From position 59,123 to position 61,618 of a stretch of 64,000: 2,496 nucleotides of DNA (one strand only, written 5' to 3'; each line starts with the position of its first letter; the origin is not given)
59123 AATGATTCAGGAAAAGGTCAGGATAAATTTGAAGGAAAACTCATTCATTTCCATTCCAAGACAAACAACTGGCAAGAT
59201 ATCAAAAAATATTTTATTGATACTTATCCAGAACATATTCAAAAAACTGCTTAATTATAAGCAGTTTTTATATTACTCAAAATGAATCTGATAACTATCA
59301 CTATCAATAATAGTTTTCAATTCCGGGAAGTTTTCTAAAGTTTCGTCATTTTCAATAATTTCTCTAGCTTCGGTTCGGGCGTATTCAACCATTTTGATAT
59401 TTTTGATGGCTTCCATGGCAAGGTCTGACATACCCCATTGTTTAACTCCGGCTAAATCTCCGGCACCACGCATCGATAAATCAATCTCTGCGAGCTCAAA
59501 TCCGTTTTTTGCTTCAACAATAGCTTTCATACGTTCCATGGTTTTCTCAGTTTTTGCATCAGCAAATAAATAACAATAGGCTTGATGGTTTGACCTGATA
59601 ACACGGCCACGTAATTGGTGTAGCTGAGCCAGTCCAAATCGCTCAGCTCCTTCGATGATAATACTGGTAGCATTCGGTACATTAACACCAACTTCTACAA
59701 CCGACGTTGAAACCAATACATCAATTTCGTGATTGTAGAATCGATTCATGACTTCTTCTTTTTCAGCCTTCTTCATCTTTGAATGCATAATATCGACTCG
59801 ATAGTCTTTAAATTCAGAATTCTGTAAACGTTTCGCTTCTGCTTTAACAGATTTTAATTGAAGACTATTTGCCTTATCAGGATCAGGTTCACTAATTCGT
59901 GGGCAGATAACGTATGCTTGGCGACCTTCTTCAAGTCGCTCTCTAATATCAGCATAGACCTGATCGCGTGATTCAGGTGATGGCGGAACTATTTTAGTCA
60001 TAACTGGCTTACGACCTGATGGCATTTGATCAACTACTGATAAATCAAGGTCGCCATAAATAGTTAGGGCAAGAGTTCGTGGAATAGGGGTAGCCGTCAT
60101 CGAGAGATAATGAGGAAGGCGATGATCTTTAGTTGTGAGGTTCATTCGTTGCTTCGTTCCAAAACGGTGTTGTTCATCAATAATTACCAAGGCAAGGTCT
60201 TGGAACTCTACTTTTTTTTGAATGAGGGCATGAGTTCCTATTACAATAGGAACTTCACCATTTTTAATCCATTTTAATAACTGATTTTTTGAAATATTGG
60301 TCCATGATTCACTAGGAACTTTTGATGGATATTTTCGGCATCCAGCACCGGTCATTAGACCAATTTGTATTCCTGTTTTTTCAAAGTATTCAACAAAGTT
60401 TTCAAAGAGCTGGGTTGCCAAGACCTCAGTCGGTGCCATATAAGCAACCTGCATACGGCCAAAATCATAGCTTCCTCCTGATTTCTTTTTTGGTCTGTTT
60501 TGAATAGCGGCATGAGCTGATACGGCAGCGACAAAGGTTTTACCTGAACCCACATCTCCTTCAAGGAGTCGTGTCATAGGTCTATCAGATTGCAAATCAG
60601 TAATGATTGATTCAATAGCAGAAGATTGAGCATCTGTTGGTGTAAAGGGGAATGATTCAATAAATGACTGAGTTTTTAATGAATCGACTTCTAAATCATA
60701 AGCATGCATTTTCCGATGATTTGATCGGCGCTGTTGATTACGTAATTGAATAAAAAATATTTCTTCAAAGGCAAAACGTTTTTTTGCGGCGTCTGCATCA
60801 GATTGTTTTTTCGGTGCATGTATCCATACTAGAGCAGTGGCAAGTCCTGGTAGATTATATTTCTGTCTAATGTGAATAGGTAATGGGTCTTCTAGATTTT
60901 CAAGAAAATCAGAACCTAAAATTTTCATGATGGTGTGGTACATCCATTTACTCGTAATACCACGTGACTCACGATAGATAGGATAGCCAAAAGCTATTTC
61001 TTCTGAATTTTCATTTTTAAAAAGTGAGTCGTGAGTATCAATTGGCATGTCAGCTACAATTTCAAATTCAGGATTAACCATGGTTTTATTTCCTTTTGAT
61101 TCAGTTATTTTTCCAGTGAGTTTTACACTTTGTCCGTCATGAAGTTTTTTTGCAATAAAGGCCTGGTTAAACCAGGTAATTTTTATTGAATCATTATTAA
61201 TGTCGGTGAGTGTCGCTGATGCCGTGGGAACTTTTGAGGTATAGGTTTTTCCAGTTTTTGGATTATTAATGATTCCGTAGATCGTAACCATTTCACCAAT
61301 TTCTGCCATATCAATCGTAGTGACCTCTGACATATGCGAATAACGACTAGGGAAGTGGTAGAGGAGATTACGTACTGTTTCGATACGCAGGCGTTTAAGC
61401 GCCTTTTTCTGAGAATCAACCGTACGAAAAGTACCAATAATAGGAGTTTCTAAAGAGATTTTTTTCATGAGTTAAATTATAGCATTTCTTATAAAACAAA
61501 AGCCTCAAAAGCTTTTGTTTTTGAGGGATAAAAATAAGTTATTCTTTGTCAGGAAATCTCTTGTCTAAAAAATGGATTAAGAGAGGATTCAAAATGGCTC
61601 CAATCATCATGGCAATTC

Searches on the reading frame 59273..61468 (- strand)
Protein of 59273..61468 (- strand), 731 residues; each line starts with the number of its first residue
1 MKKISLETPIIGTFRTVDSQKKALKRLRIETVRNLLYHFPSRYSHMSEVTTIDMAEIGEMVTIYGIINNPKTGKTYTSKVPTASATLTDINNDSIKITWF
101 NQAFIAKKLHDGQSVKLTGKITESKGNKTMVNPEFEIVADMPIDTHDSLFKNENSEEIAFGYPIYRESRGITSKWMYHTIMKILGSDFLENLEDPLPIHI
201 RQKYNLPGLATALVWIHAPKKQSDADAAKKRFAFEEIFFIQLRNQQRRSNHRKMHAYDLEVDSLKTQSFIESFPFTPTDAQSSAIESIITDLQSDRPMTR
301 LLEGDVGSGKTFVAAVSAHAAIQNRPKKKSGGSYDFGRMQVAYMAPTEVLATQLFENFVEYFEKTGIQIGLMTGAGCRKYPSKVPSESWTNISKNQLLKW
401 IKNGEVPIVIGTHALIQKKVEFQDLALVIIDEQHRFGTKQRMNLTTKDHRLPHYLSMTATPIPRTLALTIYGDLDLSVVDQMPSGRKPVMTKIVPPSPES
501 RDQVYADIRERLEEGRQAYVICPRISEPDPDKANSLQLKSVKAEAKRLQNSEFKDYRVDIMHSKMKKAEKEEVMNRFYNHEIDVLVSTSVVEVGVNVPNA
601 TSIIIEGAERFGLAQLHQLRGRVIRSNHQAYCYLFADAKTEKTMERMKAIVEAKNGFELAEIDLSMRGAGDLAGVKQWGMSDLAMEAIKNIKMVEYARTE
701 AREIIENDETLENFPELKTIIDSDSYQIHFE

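Call 67: search_protein_families(library=pfam, proteins=[window:59273-61468:-], max_evalue=0.00001)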
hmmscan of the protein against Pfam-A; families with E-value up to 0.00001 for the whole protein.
window:59273-61468:- (731 aa): 6 families
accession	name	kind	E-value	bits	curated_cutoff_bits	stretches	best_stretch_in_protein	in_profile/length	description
PF00270.35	DEAD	-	4.3e-21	75.8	26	1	278-466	1-164/167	DEAD/DEAH box helicase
PF00271.37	Helicase_C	-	2.5e-19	70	23.5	1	513-626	13-109/110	Helicase conserved C-terminal domain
PF17191.10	RecG_wedge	-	1e-17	64.6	23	1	18-141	10-131/162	RecG wedge domain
PF04851.21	ResIII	-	3.3e-12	47.1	22.5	1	276-461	3-162/164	Type III restriction enzyme, res subunit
PF19833.4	RecG_dom3_C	-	1.5e-10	41.4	26.8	1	655-713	3-63/87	ATP-dependent DNA helicase RecG, domain 3, C-terminal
PF01336.31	tRNA_anti-codon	-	3.8e-07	30.4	27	1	61-138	1-75/75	OB-fold nucleic acid binding domain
